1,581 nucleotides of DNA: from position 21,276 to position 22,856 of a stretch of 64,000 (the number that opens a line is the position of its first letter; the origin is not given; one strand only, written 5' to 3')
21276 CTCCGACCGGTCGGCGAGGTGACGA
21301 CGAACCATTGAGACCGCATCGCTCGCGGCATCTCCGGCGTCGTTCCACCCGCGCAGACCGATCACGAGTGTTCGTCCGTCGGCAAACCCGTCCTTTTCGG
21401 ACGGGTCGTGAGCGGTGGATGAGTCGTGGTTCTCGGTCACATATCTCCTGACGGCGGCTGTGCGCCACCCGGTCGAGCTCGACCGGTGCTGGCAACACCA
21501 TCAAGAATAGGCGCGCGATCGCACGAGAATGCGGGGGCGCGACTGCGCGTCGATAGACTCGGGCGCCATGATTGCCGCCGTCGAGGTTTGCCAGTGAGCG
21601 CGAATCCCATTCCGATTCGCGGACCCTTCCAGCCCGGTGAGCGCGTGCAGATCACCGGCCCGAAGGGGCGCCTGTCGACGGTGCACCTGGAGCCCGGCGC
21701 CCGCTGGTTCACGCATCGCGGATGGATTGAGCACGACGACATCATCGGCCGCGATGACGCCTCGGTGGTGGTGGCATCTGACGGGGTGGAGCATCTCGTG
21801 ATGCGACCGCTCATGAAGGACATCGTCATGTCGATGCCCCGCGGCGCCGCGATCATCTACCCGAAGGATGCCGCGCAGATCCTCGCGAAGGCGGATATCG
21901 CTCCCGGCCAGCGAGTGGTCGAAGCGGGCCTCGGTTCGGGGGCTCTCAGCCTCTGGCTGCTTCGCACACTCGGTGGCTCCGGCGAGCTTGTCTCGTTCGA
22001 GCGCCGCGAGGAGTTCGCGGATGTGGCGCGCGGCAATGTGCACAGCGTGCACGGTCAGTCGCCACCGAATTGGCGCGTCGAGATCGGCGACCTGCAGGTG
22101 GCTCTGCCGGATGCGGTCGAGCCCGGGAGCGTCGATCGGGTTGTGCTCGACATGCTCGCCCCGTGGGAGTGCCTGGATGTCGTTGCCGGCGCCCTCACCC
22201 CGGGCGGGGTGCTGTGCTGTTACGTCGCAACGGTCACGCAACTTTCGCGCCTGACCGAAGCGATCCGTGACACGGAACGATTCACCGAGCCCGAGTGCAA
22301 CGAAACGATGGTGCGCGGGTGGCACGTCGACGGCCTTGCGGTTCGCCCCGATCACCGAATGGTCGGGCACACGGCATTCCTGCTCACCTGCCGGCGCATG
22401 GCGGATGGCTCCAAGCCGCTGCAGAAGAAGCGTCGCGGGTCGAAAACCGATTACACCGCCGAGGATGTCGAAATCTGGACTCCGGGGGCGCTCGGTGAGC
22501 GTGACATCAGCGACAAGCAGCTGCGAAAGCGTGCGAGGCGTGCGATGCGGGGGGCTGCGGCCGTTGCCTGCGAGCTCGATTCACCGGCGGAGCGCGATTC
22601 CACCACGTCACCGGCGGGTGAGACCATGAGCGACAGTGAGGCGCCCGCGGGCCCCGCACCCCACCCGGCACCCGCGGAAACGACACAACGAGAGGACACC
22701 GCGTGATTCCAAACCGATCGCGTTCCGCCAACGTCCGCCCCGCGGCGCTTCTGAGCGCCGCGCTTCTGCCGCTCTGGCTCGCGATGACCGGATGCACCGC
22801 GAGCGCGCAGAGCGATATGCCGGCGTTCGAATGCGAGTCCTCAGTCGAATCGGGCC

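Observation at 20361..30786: Pup-proteasome neighbourhood with the core genes missing but PAC2, pafB and pafC kept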

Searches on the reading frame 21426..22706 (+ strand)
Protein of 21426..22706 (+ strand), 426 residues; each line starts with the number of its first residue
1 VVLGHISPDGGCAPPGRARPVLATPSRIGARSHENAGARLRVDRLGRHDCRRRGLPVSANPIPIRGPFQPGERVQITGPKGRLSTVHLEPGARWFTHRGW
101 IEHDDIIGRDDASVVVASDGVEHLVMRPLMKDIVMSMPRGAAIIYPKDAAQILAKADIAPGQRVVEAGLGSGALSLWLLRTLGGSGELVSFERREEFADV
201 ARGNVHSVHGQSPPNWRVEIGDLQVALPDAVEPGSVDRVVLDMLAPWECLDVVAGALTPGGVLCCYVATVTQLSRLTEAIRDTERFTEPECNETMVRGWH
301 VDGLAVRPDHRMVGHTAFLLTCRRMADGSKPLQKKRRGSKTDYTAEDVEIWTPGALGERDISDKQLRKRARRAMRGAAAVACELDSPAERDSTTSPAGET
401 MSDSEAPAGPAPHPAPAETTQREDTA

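Call 3: search_protein_families(library=pfam, proteins=[window:21426-22706:+])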
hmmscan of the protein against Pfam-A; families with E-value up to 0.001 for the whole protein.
window:21426-22706:+ (426 aa): 6 families
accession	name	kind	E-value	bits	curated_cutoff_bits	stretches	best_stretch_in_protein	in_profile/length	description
PF14801.12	TrmI-like_N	-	1.1e-22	80.1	24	1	66-115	1-50/50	TrmI-like N-terminal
PF08704.16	GCD14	-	1.2e-20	74.7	26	1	136-301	16-179/247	tRNA methyltransferase complex GCD14 subunit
PF01135.25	PCMT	-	2.8e-06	27.7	20.3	1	131-222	44-132/210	Protein-L-isoaspartate(D-aspartate) O-methyltransferase (PCMT)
PF13847.12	Methyltransf_31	-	3.8e-05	23.8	27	1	160-286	3-128/145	Methyltransferase domain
PF00398.26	RrnaAD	-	0.00078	19.1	24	0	148-205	18-72/263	Ribosomal RNA adenine dimethylase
PF13649.12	Methyltransf_25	-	0.00086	20.4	27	0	164-261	1-97/97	Methyltransferase domain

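Call 15: find_related_loci(query=window:21594-22706:+, collection=genome_contigs, flank=10000)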
Query window:21594-22706:+ (370 aa) in genome_contigs; peptide patterns used: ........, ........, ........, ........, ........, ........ (x = any residue, [..] = any of these).
104 stretches matched a pattern; 3 encode a relative of the query (tblastn E <= 1e-3); 3 distinct loci.
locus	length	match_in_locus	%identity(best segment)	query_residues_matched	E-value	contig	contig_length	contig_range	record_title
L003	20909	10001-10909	71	10-312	1e-139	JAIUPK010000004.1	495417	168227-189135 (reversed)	MAG: Actinomycetota bacterium isolate SAL1 3300009517-bin.13~Ga0102832_1000027, whole genome shotgun sequence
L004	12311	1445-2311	53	9-299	4e-98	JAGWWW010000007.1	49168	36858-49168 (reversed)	MAG: Actinomycetales bacterium isolate REEB452 contig-150_1100, whole genome shotgun sequence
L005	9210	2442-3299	53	5-284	6e-93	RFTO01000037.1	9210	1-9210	MAG: Actinomycetota bacterium isolate WB4_2_0078 contig_100_36, whole genome shotgun sequence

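Call 32: find_homologous_proteins(query=window:21594-22706:+, max_evalue=1e-20)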
Query window:21594-22706:+ (370 aa): 7999 proteins with E <= 1e-20 among 8000 candidates; the best 120 are listed.
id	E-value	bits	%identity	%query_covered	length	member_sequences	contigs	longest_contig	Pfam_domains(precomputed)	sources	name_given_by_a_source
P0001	7.1e-242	820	98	100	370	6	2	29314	PF13847.13,PF14801.13,PF08704.17,PF01135.26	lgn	-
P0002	2.5e-151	522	71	91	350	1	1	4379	PF14801.13,PF08704.17,PF13578.13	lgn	-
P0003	6.0e-151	521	73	82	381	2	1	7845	PF14801.13,PF08704.17,PF13578.13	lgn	-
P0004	8.4e-151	520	74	82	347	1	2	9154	PF14801.13,PF08704.17,PF13578.13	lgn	-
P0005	1.2e-149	517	71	84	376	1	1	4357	PF14801.13,PF08704.17,PF01135.26,PF13578.13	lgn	-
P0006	1.4e-149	516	70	91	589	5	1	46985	PF13419.13,PF14801.13,PF00702.33,PF08704.17,PF13242.13,PF21985.3,PF12710.14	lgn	-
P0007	3.8e-149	515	72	87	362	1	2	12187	PF14801.13,PF08704.17,PF13578.13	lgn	-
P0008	4.6e-149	515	73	87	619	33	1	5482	PF13419.13,PF14801.13,PF00702.33,PF08704.17,PF12710.14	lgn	-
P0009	1.5e-148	513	68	90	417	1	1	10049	PF14801.13,PF08704.17,PF01135.26,PF13578.13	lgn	-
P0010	8.3e-148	510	72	85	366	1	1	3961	PF14801.13,PF08704.17,PF13578.13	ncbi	ncbi:MAG: tRNA (adenine-N1)-methyltransferase [Pseudoclavibacter sp.]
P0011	1.3e-147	510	73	86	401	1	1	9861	PF14801.13,PF08704.17,PF01135.26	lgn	-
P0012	2.0e-145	503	71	82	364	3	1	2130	PF14801.13,PF08704.17,PF01135.26,PF13578.13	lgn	-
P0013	1.1e-144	500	70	85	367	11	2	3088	PF14801.13,PF08704.17,PF01135.26,PF13578.13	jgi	jgi:tRNA (adenine57-N1/adenine58-N1)-methyltransferase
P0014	1.4e-144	500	65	95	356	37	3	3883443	PF14801.13,PF08704.17,PF01135.26,PF13578.13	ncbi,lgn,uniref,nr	ncbi:tRNA (adenine-N1)-methyltransferase [Pseudoclavibacter helvolus]|uniref:tRNA (Adenine57-N1/aden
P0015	1.5e-144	500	72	82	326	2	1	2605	PF14801.13,PF13649.13,PF08704.17,PF01135.26,PF13578.13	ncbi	-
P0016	1.7e-144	500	68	93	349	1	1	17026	PF14801.13,PF08704.17,PF13578.13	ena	-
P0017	3.2e-144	499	73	82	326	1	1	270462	PF14801.13,PF13649.13,PF08704.17,PF01135.26,PF13578.13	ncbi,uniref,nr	ncbi:tRNA (adenine-N1)-methyltransferase [Leifsonia sp. H3M29-4]|uniref:tRNA (adenine-N1)-methyltran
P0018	3.2e-144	499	71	84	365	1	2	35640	PF14801.13,PF08704.17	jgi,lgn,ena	-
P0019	4.1e-144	498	71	82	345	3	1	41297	PF14801.13,PF08704.17,PF13578.13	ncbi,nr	ncbi:MAG: tRNA (adenine-N1)-methyltransferase [Pseudoclavibacter sp.]|nr:tRNA (adenine-N1)-methyltra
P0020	5.6e-144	498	71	85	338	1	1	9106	PF14801.13,PF08704.17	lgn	-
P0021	2.5e-143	496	70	84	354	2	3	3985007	PF14801.13,PF08704.17,PF01135.26,PF13578.13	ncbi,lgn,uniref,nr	ncbi:tRNA (adenine-N1)-methyltransferase [Pseudoclavibacter chungangensis]|uniref:tRNA (Adenine-N1)-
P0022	1.1e-142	494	72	82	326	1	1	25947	PF14801.13,PF13649.13,PF08704.17,PF01135.26,PF13578.13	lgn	-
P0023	1.1e-142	494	71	84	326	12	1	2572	PF14801.13,PF13649.13,PF08704.17,PF01135.26,PF13578.13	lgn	-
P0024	3.8e-142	492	70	82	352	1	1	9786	PF14801.13,PF08704.17,PF01135.26,PF13578.13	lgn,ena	-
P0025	7.3e-142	491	63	96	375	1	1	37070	PF14801.13,PF08704.17,PF01135.26,PF13578.13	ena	-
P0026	9.9e-142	490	67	90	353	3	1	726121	PF14801.13,PF08704.17,PF01135.26,PF13578.13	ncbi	-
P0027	1.0e-141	490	67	89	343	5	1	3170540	PF14801.13,PF13649.13,PF08704.17,PF01135.26,PF13578.13,PF21985.3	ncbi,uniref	ncbi:tRNA (adenine-N1)-methyltransferase [Paramicrobacterium sp. CJ85]|uniref:tRNA (adenine-N1)-meth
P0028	1.4e-141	490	71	83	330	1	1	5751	PF14801.13,PF08704.17,PF01135.26,PF13578.13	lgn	-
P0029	2.0e-141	489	69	88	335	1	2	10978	PF14801.13,PF08704.17,PF01135.26,PF13578.13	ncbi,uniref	ncbi:MAG TPA: tRNA (adenine-N1)-methyltransferase [Lacisediminihabitans sp.]|uniref:tRNA (adenine-N1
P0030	2.4e-141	489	68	84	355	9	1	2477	PF14801.13,PF08704.17,PF13578.13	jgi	jgi:tRNA (adenine57-N1/adenine58-N1)-methyltransferase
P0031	3.8e-141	489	71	82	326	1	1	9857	PF14801.13,PF13649.13,PF08704.17,PF01135.26,PF13578.13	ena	-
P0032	1.3e-140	487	71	83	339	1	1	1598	PF14801.13,PF08704.17,PF13578.13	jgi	-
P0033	1.3e-140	487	67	89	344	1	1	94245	PF13847.13,PF14801.13,PF08704.17,PF01135.26,PF13578.13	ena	-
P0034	1.5e-140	487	69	83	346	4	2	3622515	PF14801.13,PF08704.17,PF01135.26,PF13578.13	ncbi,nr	ncbi:tRNA (adenine-N1)-methyltransferase [Paramicrobacterium chengjingii]|nr:tRNA (adenine-N1)-methy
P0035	1.6e-140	487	68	84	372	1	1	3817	PF14801.13,PF13649.13,PF08704.17,PF01135.26,PF13578.13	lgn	-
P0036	1.6e-140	487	69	83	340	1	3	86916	PF14801.13,PF08704.17,PF13578.13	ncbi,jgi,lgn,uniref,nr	ncbi:MAG: tRNA (adenine-N1)-methyltransferase [Naasia sp.]|jgi:tRNA (adenine57-N1/adenine58-N1)-meth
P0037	1.7e-140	486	70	82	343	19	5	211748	PF14801.13,PF08704.17,PF01135.26,PF13578.13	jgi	jgi:tRNA (adenine57-N1/adenine58-N1)-methyltransferase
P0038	1.9e-140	486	71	83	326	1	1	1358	PF14801.13,PF08704.17,PF01135.26,PF13578.13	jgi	jgi:tRNA (adenine57-N1/adenine58-N1)-methyltransferase catalytic subunit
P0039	2.5e-140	486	70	81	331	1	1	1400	PF13847.13,PF14801.13,PF13649.13,PF08704.17,PF01135.26,PF13578.13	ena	-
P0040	2.8e-140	486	69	82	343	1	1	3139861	PF14801.13,PF08704.17,PF01135.26,PF13578.13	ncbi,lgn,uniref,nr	ncbi:tRNA (adenine-N1)-methyltransferase [Herbiconiux sp. L3-i23]|uniref:tRNA (adenine-N1)-methyltra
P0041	2.8e-140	486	69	82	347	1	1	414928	PF14801.13,PF08704.17,PF01135.26,PF13578.13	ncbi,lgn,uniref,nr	ncbi:tRNA (adenine-N1)-methyltransferase [Planctomonas psychrotolerans]|uniref:tRNA (adenine-N1)-met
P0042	3.0e-140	486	69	83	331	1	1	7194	PF14801.13,PF08704.17,PF01135.26,PF13578.13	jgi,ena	-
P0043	3.1e-140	486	67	85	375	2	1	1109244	PF14801.13,PF08704.17,PF01135.26,PF13578.13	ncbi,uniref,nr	ncbi:tRNA (adenine-N1)-methyltransferase [Ruicaihuangia caeni]|uniref:tRNA (Adenine-N1)-methyltransf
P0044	3.3e-140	485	68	85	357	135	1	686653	PF14801.13,PF08704.17,PF01135.26,PF13578.13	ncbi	-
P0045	4.1e-140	485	67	88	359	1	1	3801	PF14801.13,PF08704.17,PF01135.26,PF13578.13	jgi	jgi:tRNA (adenine57-N1/adenine58-N1)-methyltransferase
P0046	4.4e-140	485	69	83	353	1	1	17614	PF14801.13,PF08704.17,PF01135.26,PF13578.13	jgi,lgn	jgi:tRNA (adenine57-N1/adenine58-N1)-methyltransferase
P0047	4.9e-140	485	67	88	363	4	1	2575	PF13847.13,PF14801.13,PF08704.17,PF01135.26,PF13578.13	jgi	-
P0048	7.0e-140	484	70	83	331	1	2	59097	PF13847.13,PF14801.13,PF13649.13,PF08704.17,PF01135.26,PF13578.13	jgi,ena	-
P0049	1.0e-139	484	69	83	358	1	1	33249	PF14801.13,PF08704.17,PF01135.26,PF13578.13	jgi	jgi:tRNA (adenine57-N1/adenine58-N1)-methyltransferase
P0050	1.1e-139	484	68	87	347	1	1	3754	PF14801.13,PF08704.17,PF13578.13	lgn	-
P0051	1.4e-139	483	68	83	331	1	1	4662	PF14801.13,PF08704.17,PF01135.26,PF13578.13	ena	-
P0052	1.4e-139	483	69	83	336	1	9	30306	PF14801.13,PF08704.17,PF01135.26,PF13578.13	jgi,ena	-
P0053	1.5e-139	483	70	84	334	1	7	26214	PF14801.13,PF08704.17,PF13578.13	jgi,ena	-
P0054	1.6e-139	483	70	82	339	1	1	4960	PF14801.13,PF13649.13,PF08704.17,PF01135.26,PF13578.13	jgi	jgi:tRNA (adenine57-N1/adenine58-N1)-methyltransferase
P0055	1.7e-139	483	70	81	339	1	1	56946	PF14801.13,PF08704.17,PF01135.26,PF13578.13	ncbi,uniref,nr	ncbi:tRNA (adenine-N1)-methyltransferase [Agromyces seonyuensis]|uniref:tRNA (Adenine-N1)-methyltran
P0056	1.7e-139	483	70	82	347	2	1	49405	PF14801.13,PF08704.17,PF13578.13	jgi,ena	-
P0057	2.0e-139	483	70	82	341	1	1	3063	PF13847.13,PF14801.13,PF13649.13,PF08704.17,PF13578.13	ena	-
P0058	2.5e-139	483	69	82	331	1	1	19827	PF14801.13,PF08704.17,PF01135.26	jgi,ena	-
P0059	2.7e-139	482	68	87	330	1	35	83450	PF14801.13,PF08704.17,PF13578.13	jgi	jgi:tRNA (adenine57-N1/adenine58-N1)-methyltransferase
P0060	3.0e-139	482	69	82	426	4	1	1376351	PF14801.13,PF08704.17,PF01135.26,PF13578.13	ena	-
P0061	3.2e-139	482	69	83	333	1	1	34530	PF14801.13,PF08704.17,PF13578.13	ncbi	-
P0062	3.4e-139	482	67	88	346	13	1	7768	PF14801.13,PF08704.17,PF13578.13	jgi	jgi:tRNA (adenine57-N1/adenine58-N1)-methyltransferase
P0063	3.9e-139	482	70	84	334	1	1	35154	PF14801.13,PF08704.17,PF13578.13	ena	-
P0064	4.0e-139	482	64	94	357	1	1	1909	PF13847.13,PF14801.13,PF13649.13,PF08704.17,PF01135.26,PF13578.13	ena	-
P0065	5.3e-139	481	71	81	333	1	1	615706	PF13847.13,PF14801.13,PF13649.13,PF08704.17,PF01135.26,PF13578.13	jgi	jgi:tRNA (adenine57-N1/adenine58-N1)-methyltransferase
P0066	5.3e-139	481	71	81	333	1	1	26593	PF13847.13,PF14801.13,PF13649.13,PF08704.17,PF01135.26,PF13578.13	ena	-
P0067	5.7e-139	481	71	81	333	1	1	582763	PF13847.13,PF14801.13,PF13649.13,PF08704.17,PF01135.26,PF13578.13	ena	-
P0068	6.0e-139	481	70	82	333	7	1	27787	PF14801.13,PF13649.13,PF08704.17,PF01135.26,PF13578.13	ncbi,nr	ncbi:MAG: tRNA (adenine-N1)-methyltransferase [Rhodoglobus sp.]|nr:tRNA (adenine-N1)-methyltransfera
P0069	6.6e-139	481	71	82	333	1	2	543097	PF13847.13,PF14801.13,PF13649.13,PF08704.17,PF01135.26,PF13578.13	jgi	jgi:tRNA (adenine57-N1/adenine58-N1)-methyltransferase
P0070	7.0e-139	481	70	83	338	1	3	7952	PF14801.13,PF08704.17,PF13578.13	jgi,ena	-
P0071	7.0e-139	481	70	83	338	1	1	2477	PF14801.13,PF08704.17,PF13578.13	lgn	-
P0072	7.1e-139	481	71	81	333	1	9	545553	PF14801.13,PF13649.13,PF08704.17,PF13578.13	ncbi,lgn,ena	-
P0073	7.2e-139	481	70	83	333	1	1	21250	PF14801.13,PF08704.17,PF01135.26,PF13578.13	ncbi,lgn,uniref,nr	ncbi:tRNA (adenine-N1)-methyltransferase [Glaciihabitans sp. dw_435]|uniref:tRNA (adenine-N1)-methyl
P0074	7.3e-139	481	70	81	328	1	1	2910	PF13847.13,PF14801.13,PF13649.13,PF08704.17,PF01135.26,PF13578.13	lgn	-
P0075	7.3e-139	481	70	81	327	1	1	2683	PF14801.13,PF08704.17,PF01135.26,PF13578.13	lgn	-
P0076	7.5e-139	481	68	82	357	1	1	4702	PF14801.13,PF08704.17,PF01135.26,PF13578.13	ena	-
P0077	8.6e-139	481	67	84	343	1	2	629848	PF14801.13,PF08704.17,PF01135.26,PF13578.13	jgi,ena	-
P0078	9.0e-139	481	68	85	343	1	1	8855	PF13847.13,PF14801.13,PF13649.13,PF08704.17,PF01135.26,PF13578.13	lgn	-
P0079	9.3e-139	481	66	89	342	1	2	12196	PF14801.13,PF08704.17,PF13578.13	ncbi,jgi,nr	ncbi:MAG TPA: tRNA (adenine-N1)-methyltransferase [Glaciihabitans sp.]|jgi:tRNA (adenine57-N1/adenin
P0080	9.4e-139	481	70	82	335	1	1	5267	PF14801.13,PF13649.13,PF08704.17,PF01135.26,PF13578.13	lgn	-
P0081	9.5e-139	481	67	85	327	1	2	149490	PF14801.13,PF08704.17,PF01135.26,PF13578.13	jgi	jgi:tRNA (adenine57-N1/adenine58-N1)-methyltransferase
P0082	9.6e-139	481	68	82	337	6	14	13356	PF14801.13,PF08704.17,PF01135.26,PF13578.13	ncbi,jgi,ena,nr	ncbi:MAG: SAM-dependent methyltransferase [Microbacterium sp.]|nr:SAM-dependent methyltransferase [M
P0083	9.8e-139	481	68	83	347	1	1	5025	PF14801.13,PF08704.17,PF01135.26,PF13578.13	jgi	jgi:tRNA (adenine57-N1/adenine58-N1)-methyltransferase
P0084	1.0e-138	481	68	82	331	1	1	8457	PF14801.13,PF08704.17,PF01135.26,PF13578.13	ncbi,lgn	-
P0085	1.0e-138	481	68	83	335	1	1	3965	PF14801.13,PF08704.17,PF01135.26,PF13578.13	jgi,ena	-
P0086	1.1e-138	480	70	82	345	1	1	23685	PF14801.13,PF08704.17,PF13578.13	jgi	jgi:tRNA (adenine57-N1/adenine58-N1)-methyltransferase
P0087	1.1e-138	480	68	84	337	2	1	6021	PF14801.13,PF08704.17,PF01135.26,PF13578.13,PF21985.3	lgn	-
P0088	1.2e-138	480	70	83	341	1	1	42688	PF14801.13,PF13649.13,PF08704.17,PF01135.26,PF13578.13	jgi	jgi:tRNA (adenine57-N1/adenine58-N1)-methyltransferase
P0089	1.3e-138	480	71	81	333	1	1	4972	PF13847.13,PF14801.13,PF13649.13,PF08704.17,PF01135.26,PF13578.13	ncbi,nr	ncbi:MAG: tRNA (adenine-N1)-methyltransferase [Microbacteriaceae bacterium]|nr:tRNA (adenine-N1)-met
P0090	1.3e-138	480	67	85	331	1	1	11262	PF14801.13,PF08704.17,PF01135.26,PF13578.13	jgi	jgi:tRNA (adenine57-N1/adenine58-N1)-methyltransferase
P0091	1.4e-138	480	71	81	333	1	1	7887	PF13847.13,PF14801.13,PF13649.13,PF08704.17,PF01135.26,PF13578.13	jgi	jgi:tRNA (adenine57-N1/adenine58-N1)-methyltransferase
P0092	1.4e-138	480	69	83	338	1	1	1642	PF14801.13,PF08704.17,PF13578.13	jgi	jgi:tRNA (adenine57-N1/adenine58-N1)-methyltransferase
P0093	1.4e-138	480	69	82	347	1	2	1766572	PF14801.13,PF08704.17,PF01135.26,PF13578.13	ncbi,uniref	ncbi:tRNA (adenine-N1)-methyltransferase [Marisediminicola sp. LYQ134]|uniref:tRNA (adenine-N1)-meth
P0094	1.4e-138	480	68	83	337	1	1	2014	PF14801.13,PF08704.17,PF13578.13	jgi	jgi:tRNA (adenine57-N1/adenine58-N1)-methyltransferase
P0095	1.5e-138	480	66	89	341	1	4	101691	PF14801.13,PF13649.13,PF08704.17,PF01135.26,PF13578.13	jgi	jgi:tRNA (adenine57-N1/adenine58-N1)-methyltransferase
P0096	1.5e-138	480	66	87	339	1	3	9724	PF14801.13,PF08704.17,PF01135.26,PF13578.13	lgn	-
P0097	1.6e-138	480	69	82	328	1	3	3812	PF14801.13,PF13649.13,PF08704.17,PF01135.26,PF13578.13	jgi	jgi:tRNA (adenine57-N1/adenine58-N1)-methyltransferase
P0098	1.6e-138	480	69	88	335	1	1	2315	PF14801.13,PF08704.17,PF13578.13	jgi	jgi:tRNA (adenine57-N1/adenine58-N1)-methyltransferase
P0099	1.8e-138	480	67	86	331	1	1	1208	PF14801.13,PF08704.17,PF01135.26,PF13578.13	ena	-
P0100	1.8e-138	480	69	83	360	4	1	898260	PF14801.13,PF08704.17,PF13578.13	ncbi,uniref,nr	ncbi:tRNA (adenine-N1)-methyltransferase [Naasia lichenicola]|uniref:tRNA (Adenine-N1)-methyltransfe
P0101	1.8e-138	480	69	82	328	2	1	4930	PF14801.13,PF13649.13,PF08704.17,PF01135.26,PF13578.13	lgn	-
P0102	2.0e-138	480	71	82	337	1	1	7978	PF14801.13,PF08704.17,PF13578.13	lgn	-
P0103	2.0e-138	480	67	86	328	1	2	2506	PF14801.13,PF08704.17,PF01135.26,PF13578.13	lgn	-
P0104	2.1e-138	480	68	83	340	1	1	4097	PF14801.13,PF08704.17,PF13578.13,PF21985.3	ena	-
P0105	2.2e-138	479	70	81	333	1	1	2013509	PF14801.13,PF08704.17,PF01135.26,PF13578.13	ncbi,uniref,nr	ncbi:tRNA (adenine-N1)-methyltransferase [Antiquaquibacter soli]|uniref:tRNA (Adenine-N1)-methyltran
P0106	2.4e-138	479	70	82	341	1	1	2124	PF14801.13,PF08704.17,PF13578.13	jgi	jgi:tRNA (adenine57-N1/adenine58-N1)-methyltransferase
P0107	2.5e-138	479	70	82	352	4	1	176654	PF14801.13,PF08704.17,PF13578.13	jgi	jgi:tRNA (adenine57-N1/adenine58-N1)-methyltransferase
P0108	2.9e-138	479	73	80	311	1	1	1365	PF14801.13,PF13649.13,PF08704.17,PF01135.26,PF13578.13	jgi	jgi:tRNA (adenine57-N1/adenine58-N1)-methyltransferase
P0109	2.9e-138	479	69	82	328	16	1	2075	PF14801.13,PF13649.13,PF08704.17,PF01135.26,PF13578.13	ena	-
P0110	3.0e-138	479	67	86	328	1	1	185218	PF14801.13,PF08704.17,PF01135.26,PF13578.13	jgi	jgi:tRNA (adenine57-N1/adenine58-N1)-methyltransferase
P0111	3.2e-138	479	66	90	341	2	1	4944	PF14801.13,PF13649.13,PF08704.17,PF01135.26,PF13578.13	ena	-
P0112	3.3e-138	479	70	83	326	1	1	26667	PF14801.13,PF08704.17,PF01135.26,PF13578.13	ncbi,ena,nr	ncbi:MAG TPA: tRNA (adenine-N1)-methyltransferase [Rhodoglobus sp.]|nr:tRNA (adenine-N1)-methyltrans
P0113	3.4e-138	479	67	84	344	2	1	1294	PF14801.13,PF08704.17,PF01135.26,PF13578.13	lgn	-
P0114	3.7e-138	479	68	87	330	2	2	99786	PF14801.13,PF08704.17,PF01135.26,PF13578.13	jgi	jgi:tRNA (adenine57-N1/adenine58-N1)-methyltransferase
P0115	3.7e-138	479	69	81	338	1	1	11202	PF13847.13,PF14801.13,PF13649.13,PF08704.17,PF01135.26,PF13578.13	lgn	-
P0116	3.8e-138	479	69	82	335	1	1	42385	PF14801.13,PF08704.17,PF01135.26,PF13578.13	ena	-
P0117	3.8e-138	479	70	81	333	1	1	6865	PF13847.13,PF14801.13,PF13649.13,PF08704.17,PF01135.26,PF13578.13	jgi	jgi:tRNA (adenine57-N1/adenine58-N1)-methyltransferase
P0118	4.0e-138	479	69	83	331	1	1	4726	PF14801.13,PF13649.13,PF08704.17,PF13578.13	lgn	-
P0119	4.1e-138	479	69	81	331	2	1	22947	PF13847.13,PF14801.13,PF13649.13,PF08704.17,PF01135.26,PF13578.13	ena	-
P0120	4.1e-138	479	63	92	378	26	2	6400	PF14801.13,PF08704.17,PF13578.13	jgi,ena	-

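Call 34: find_encoding_contigs(protein=P0014, flank=10000, max_places=2)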
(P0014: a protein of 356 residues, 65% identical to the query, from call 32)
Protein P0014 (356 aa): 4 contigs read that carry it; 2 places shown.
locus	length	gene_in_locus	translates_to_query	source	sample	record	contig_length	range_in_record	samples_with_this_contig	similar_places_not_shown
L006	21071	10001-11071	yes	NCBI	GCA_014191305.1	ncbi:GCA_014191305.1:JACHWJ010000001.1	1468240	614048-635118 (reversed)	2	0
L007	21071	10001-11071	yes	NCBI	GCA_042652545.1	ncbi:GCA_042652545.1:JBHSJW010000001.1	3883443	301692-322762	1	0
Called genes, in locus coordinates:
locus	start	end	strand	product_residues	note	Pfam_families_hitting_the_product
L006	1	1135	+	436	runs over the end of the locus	PF04389:Peptidase_M28 (weak), PF01546:Peptidase_M20, PF07687:M20_dimer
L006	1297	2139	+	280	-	PF02673:BacA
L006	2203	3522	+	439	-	PF01406:tRNA-synt_1e, PF09334:tRNA-synt_1g (faint)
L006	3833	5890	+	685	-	PF01266:DAO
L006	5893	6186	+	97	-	PF12961:DUF3850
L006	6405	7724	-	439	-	PF13542:HTH_Tnp_ISL3, PF01610:DDE_Tnp_ISL3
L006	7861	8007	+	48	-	-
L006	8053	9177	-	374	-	PF09754:PAC2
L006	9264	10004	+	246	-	PF00702:Hydrolase, PF12710:HAD, PF13344:Hydrolase_6 (faint), PF13419:HAD_2, PF13242:Hydrolase_like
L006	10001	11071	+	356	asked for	PF14801:TrmI-like_N, PF01135:PCMT (weak), PF08704:GCD14, PF13578:Methyltransf_24 (weak)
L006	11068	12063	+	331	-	-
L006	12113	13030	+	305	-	PF00254:FKBP_C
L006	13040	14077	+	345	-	PF13280:WYL, PF25583:WCX (weak)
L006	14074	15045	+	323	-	PF19187:HTH_PafC, PF13280:WYL, PF25583:WCX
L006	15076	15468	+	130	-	-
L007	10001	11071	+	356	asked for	PF14801:TrmI-like_N, PF01135:PCMT (weak), PF08704:GCD14, PF13578:Methyltransf_24 (weak)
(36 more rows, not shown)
